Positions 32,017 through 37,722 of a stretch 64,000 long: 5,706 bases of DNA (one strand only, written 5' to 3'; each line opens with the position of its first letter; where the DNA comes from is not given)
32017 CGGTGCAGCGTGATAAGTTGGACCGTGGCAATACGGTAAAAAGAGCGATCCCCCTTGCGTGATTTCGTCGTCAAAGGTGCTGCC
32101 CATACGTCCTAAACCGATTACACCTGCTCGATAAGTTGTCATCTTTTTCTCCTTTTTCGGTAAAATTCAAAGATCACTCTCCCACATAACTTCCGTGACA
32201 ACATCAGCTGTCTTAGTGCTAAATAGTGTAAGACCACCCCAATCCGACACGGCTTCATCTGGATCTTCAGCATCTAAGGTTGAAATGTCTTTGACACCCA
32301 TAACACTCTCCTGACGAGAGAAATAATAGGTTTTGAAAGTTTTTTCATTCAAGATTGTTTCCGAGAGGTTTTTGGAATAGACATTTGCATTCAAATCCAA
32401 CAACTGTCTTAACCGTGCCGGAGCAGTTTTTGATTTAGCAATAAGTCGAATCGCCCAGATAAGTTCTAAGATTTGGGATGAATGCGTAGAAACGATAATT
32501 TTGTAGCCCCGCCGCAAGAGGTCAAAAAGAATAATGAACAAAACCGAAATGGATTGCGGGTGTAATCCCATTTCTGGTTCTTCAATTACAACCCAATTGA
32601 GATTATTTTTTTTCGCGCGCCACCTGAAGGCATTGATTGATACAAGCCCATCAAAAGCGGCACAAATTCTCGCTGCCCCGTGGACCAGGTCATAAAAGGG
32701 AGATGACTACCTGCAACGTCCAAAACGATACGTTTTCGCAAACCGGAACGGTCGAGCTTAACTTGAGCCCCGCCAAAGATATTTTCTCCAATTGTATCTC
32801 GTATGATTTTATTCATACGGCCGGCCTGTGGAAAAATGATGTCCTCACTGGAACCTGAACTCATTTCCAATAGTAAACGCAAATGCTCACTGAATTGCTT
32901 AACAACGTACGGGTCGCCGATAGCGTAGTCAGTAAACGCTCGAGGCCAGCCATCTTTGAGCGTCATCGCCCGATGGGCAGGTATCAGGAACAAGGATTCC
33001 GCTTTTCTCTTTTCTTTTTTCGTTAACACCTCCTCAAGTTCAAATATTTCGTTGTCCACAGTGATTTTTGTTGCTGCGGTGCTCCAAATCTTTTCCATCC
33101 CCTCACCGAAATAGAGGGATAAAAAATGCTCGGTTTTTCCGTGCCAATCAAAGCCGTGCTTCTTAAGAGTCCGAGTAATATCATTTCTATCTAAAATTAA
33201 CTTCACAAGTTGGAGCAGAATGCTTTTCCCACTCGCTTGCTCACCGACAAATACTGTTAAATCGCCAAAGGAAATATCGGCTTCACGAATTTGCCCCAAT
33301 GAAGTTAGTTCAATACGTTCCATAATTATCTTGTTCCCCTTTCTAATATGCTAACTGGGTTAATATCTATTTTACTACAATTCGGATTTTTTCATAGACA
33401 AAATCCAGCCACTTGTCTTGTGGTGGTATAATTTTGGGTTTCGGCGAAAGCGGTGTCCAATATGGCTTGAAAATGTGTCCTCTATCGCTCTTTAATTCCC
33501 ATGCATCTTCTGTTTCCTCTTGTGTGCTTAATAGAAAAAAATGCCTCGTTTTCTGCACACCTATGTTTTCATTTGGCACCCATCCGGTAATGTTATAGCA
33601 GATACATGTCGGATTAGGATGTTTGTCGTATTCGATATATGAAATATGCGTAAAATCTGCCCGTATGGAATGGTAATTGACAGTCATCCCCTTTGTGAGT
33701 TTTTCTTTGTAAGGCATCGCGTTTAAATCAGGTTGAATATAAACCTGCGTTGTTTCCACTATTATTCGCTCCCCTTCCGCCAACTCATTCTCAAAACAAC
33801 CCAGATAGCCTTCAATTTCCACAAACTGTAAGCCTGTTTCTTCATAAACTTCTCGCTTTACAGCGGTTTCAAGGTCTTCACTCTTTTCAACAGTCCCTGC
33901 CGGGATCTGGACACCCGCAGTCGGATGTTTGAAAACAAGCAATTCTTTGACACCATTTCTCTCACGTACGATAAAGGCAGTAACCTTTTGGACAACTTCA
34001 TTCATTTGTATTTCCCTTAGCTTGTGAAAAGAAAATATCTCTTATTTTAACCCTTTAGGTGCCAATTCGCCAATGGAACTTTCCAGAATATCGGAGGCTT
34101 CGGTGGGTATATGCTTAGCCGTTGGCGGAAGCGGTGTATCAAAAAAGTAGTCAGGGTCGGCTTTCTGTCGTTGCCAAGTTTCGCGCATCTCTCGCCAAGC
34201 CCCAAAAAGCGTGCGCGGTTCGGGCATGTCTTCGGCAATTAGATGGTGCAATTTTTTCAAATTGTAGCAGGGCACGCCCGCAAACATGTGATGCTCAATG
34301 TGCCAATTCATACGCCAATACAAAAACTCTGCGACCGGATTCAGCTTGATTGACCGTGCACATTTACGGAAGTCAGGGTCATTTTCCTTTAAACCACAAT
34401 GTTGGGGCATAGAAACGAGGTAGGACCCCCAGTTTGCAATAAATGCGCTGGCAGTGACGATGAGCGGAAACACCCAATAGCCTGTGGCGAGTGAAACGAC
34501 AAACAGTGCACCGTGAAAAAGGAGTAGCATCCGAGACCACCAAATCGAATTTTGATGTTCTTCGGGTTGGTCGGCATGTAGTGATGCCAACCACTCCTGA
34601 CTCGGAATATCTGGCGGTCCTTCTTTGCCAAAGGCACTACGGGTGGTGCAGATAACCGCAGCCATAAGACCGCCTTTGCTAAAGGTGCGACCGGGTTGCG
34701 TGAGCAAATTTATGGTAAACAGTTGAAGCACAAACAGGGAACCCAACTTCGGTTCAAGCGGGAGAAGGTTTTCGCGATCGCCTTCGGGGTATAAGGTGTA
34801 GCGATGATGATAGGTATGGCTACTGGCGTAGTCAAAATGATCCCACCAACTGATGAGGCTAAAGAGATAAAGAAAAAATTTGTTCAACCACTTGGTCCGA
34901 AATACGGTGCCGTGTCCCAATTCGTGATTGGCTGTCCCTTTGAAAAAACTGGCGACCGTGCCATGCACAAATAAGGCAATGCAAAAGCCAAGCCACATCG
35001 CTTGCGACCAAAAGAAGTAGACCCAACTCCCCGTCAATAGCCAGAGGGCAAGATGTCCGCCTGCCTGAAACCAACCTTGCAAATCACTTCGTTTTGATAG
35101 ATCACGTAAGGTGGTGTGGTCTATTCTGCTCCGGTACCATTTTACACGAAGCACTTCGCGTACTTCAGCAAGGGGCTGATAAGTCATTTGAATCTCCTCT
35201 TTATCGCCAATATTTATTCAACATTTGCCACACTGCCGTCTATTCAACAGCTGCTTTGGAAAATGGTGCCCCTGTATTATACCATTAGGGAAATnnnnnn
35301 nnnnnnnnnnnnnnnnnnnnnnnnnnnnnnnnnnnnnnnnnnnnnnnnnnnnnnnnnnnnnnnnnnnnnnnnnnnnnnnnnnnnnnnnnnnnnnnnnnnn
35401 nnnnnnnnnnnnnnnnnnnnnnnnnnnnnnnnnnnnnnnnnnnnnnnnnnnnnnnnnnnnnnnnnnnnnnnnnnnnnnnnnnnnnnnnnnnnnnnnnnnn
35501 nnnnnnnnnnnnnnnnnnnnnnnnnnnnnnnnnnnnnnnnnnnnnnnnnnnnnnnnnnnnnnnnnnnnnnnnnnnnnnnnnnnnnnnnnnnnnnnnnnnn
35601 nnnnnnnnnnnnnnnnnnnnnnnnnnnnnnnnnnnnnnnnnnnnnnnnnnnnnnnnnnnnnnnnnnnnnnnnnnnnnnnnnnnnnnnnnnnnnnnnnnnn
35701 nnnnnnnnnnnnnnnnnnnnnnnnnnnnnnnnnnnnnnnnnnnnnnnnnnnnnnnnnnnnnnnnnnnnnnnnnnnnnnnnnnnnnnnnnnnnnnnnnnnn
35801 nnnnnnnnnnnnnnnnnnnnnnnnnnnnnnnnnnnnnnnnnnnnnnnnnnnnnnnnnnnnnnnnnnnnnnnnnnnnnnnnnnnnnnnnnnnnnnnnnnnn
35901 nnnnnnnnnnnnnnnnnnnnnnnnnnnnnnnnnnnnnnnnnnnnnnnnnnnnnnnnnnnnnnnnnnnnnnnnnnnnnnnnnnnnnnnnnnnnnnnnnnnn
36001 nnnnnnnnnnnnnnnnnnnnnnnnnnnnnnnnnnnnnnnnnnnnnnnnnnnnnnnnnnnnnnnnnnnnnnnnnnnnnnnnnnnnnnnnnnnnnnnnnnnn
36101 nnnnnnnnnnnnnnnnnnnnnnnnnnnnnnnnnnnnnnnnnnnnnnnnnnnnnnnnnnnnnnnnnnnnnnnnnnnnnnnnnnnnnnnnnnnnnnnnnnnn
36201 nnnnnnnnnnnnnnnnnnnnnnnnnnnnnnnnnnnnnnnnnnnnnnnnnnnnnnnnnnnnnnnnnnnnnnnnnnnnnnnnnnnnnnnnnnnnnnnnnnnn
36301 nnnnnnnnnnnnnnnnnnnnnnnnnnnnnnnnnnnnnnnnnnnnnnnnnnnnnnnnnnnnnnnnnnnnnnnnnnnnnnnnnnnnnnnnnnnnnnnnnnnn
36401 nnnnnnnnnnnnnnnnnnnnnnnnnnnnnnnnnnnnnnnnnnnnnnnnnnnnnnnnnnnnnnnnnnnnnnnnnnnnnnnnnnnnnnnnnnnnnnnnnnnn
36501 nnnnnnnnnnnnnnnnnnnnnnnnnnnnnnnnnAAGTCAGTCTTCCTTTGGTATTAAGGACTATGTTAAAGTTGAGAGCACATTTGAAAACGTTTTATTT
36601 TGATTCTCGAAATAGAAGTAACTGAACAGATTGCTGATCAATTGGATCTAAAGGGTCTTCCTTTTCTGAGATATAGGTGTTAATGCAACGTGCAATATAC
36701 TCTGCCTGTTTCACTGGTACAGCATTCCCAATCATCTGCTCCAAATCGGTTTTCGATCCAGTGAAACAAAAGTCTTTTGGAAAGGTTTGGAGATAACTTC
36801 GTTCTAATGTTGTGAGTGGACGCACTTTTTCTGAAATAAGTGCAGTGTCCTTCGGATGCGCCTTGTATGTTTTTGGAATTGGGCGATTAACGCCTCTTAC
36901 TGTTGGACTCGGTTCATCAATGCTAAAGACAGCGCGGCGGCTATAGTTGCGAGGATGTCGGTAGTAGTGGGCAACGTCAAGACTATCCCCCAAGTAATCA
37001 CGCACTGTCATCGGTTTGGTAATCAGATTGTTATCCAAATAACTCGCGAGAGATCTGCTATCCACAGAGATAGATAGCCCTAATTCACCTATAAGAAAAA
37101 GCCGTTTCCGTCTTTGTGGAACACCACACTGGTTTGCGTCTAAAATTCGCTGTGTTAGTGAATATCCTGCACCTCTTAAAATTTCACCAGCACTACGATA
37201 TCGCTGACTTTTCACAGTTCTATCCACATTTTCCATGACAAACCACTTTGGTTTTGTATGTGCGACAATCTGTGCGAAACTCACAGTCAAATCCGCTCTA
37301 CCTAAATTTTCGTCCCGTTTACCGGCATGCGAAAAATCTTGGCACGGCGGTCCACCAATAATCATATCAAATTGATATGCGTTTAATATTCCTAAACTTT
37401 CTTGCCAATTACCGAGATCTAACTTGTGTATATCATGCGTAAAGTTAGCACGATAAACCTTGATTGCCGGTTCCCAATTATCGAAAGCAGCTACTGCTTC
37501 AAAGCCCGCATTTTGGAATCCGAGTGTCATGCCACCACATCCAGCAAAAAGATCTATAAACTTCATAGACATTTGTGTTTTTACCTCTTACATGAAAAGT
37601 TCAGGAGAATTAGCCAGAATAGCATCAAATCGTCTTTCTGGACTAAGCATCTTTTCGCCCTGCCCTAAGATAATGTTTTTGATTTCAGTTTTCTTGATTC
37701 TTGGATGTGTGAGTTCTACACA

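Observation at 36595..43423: Low-GC operon: giant NO VEIN-like GHKL ATPase-DUF3883 protein, PD-(D/E)XK nuclease and C5 methyltransferase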

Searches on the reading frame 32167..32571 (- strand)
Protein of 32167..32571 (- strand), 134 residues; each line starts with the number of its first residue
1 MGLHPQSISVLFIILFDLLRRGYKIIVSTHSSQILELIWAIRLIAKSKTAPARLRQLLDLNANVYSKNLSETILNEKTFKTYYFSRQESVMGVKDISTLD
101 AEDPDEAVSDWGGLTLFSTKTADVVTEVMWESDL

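Call 53: search_protein_families(library=pfam, proteins=[window:32167-32571:-], max_evalue=0.1)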
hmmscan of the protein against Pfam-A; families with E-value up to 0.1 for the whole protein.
window:32167-32571:- (134 aa): 2 families
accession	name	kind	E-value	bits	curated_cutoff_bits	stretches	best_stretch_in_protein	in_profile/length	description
PF13304.12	AAA_21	-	0.0039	17.7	27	1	2-36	270-304/304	AAA domain, putative AbiEii toxin, Type IV TA system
PF13175.12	AAA_15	-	0.0092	16.1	32.1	1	3-34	341-373/374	AAA ATPase domain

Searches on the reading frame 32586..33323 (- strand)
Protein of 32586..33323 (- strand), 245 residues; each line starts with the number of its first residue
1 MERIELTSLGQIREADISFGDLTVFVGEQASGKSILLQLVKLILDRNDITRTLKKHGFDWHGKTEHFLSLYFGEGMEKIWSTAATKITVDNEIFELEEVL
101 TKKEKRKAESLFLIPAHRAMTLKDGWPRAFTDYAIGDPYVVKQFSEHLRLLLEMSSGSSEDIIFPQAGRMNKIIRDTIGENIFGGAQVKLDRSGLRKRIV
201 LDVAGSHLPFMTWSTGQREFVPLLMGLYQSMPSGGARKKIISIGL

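Call 3: search_protein_families(library=pfam, proteins=[window:32586-33323:-], max_evalue=0.01)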
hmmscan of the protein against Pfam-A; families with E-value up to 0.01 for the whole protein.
window:32586-33323:- (245 aa): 4 families
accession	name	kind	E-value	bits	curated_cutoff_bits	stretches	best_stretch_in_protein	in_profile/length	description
PF13175.12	AAA_15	-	3e-06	27.5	32.1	1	2-84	4-55/374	AAA ATPase domain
PF13476.12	AAA_23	-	0.00025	22.2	27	1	3-102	1-114/201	AAA domain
PF13304.12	AAA_21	-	0.0011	19.5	27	1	22-48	1-28/304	AAA domain, putative AbiEii toxin, Type IV TA system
PF11398.14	DUF2813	-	0.0015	18.4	21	1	1-58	3-60/372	Protein of unknown function (DUF2813)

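Call 4: search_protein_families(library=padloc, proteins=[window:32586-33323:-], max_evalue=0.01)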
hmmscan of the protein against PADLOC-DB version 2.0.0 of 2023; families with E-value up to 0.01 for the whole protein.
window:32586-33323:- (245 aa): 34 families (the best 25 are shown)
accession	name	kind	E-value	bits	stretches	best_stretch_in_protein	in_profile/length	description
PDLC04710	PDC-M56A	-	1.9e-94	314.8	1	1-239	1-238/382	-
PDLC02979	AriA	-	6.5e-08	30.8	1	2-77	4-58/373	-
PDLC04183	HEC-01A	-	2.6e-06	24.8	1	9-104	13-112/402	-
PDLC00094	GajA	-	4.1e-06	23.5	1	5-64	7-66/569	AAA ATPase domain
PDLC04178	HEC-01A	-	4.6e-06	23.9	1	2-45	10-53/399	-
PDLC04562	PDC-M29A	-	7.7e-06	23.4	1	1-120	1-132/410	-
PDLC00070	GajA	-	9.7e-06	22.5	1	2-64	4-67/596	AAA ATPase domain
PDLC03878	NsnB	-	2.3e-05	22.3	1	1-59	2-60/345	-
PDLC02913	ATPase_I-A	-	4.5e-05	20.8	0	158-226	281-345/508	-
PDLC00078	GajA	-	7.1e-05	19.7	1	3-58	5-60/580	AAA ATPase domain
PDLC00086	GajA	-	7.2e-05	19.8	1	2-104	4-94/600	AAA ATPase domain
PDLC00299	PtuA1|PtuA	-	0.00011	19.3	0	2-42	56-97/535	AAA ATPase domain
PDLC04179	HEC-01A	-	0.00012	19.4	1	2-48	3-49/459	-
PDLC04175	HEC-01A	-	0.00014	19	1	1-67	6-69/363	-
PDLC00062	GajA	-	0.00017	18.2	1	2-48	4-50/639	AAA ATPase domain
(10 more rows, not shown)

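Call 6: search_protein_families(library=ncbifam, proteins=[window:32586-33323:-], max_evalue=0.001)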
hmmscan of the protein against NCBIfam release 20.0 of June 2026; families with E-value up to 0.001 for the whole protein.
window:32586-33323:- (245 aa): 2 families
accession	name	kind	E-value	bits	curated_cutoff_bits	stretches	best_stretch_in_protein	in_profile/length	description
NF041760.1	PtuA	equivalog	1.1e-05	24.6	500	0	1-39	52-91/524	retron Ec78 anti-phage system effector ATPase PtuA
NF047739.1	antiphage_MADS3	equivalog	0.00041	19.6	420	1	2-80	3-84/427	methylation-associated defense system AAA family ATPase MAD3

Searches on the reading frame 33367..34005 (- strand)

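Call 3: search_protein_families(library=pfam, proteins=[window:33367-34005:-], max_evalue=0.01)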
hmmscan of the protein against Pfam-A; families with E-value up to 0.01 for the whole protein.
window:33367-34005:- (212 aa): 1 family
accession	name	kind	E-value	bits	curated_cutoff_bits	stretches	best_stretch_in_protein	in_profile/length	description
PF00293.34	NUDIX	-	5e-11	43.2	21.1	1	9-76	5-74/134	NUDIX domain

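Call 4: search_protein_families(library=padloc, proteins=[window:33367-34005:-], max_evalue=0.01)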
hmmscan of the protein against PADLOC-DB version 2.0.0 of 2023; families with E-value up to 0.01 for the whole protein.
window:33367-34005:- (212 aa): 1 family
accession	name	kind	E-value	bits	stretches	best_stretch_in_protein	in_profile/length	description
PDLC04899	PDC-S07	-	0.00047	17.8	1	34-64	37-66/135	-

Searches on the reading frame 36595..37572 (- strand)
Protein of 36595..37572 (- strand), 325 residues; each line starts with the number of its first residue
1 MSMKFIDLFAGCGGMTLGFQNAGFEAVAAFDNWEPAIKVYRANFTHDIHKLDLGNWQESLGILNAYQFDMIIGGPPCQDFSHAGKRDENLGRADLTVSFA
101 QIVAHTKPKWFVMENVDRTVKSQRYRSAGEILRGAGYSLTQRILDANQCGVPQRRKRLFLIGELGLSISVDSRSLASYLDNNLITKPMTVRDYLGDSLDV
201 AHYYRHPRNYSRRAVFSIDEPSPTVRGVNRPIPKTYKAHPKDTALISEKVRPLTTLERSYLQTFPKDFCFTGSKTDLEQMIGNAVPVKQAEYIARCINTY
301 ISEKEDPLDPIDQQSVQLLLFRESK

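Call 3: search_protein_families(library=pfam, proteins=[window:36595-37572:-], max_evalue=0.01)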
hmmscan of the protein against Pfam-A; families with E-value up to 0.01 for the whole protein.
window:36595-37572:- (325 aa): 2 families
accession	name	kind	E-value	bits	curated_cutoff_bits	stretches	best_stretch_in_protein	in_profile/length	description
PF00145.23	DNA_methylase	-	1e-68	232.6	22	1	3-297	1-322/324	C-5 cytosine-specific DNA methylase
PF09445.16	Methyltransf_15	-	0.0012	18.8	22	1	5-78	4-82/165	RNA cap guanine-N2 methyltransferase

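Call 4: search_protein_families(library=padloc, proteins=[window:36595-37572:-], max_evalue=0.01)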
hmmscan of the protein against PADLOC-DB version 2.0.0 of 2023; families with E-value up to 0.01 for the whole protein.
window:36595-37572:- (325 aa): 62 families (the best 25 are shown)
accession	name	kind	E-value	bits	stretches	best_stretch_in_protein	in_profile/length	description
PDLC03270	MTase_II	-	7.5e-147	486.3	1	3-305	1-296/309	Type II methyltransferase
PDLC03378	MTase_II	-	9.7e-66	220.4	2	1-200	1-201/344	Type II methyltransferase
PDLC03234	MTase_II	-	5.8e-57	191.6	2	2-163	4-174/375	Type II methyltransferase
PDLC03272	MTase_II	-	5.4e-54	181.9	1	2-306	74-395/407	Type II methyltransferase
PDLC00033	DruM2|DruM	-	5.9e-53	178.4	2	3-164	22-191/368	DNA cytosine methylase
PDLC03326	MTase_II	-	1.3e-49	167.5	2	3-207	5-224/412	Type II methyltransferase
PDLC00026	DruM2|DruM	-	2.7e-49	166.6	2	2-162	4-166/336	DNA cytosine methylase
PDLC03237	MTase_II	-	1.4e-44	150.3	2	4-163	795-968/1036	Type II methyltransferase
PDLC00027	DruM2|DruM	-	2.1e-42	143.8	2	3-162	12-170/361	DNA cytosine methylase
PDLC02650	DrmMII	-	3.9e-40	136.1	3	3-117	9-134/435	DrmMII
PDLC00030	DruM2|DruM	-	1.6e-36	124.3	2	3-162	6-183/380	DNA cytosine methylase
PDLC03307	MTase_II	-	3.5e-35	119.9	2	3-125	1-120/382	Type II methyltransferase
PDLC02649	DrmMII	-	3.7e-35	119.7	3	45-163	93-219/422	DrmMII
PDLC00031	DruM2|DruM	-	6.2e-34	115.7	2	4-162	13-170/361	DNA cytosine methylase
PDLC03731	oMTase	-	5.7e-33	112.4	1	5-302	16-322/326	orphan methyltransferase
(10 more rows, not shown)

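Call 6: search_protein_families(library=ncbifam, proteins=[window:36595-37572:-], max_evalue=0.001)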
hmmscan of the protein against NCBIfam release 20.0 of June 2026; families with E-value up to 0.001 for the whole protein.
window:36595-37572:- (325 aa): 2 families
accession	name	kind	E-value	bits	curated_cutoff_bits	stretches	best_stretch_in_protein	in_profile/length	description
TIGR00675.1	dcm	superfamily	4.7e-50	171.1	100.65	2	5-163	1-160/329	DNA (cytosine-5-)-methyltransferase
NF007772.0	PRK10458.1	subfamily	3.1e-11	42.5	710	1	3-147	89-258/472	DNA cytosine methylase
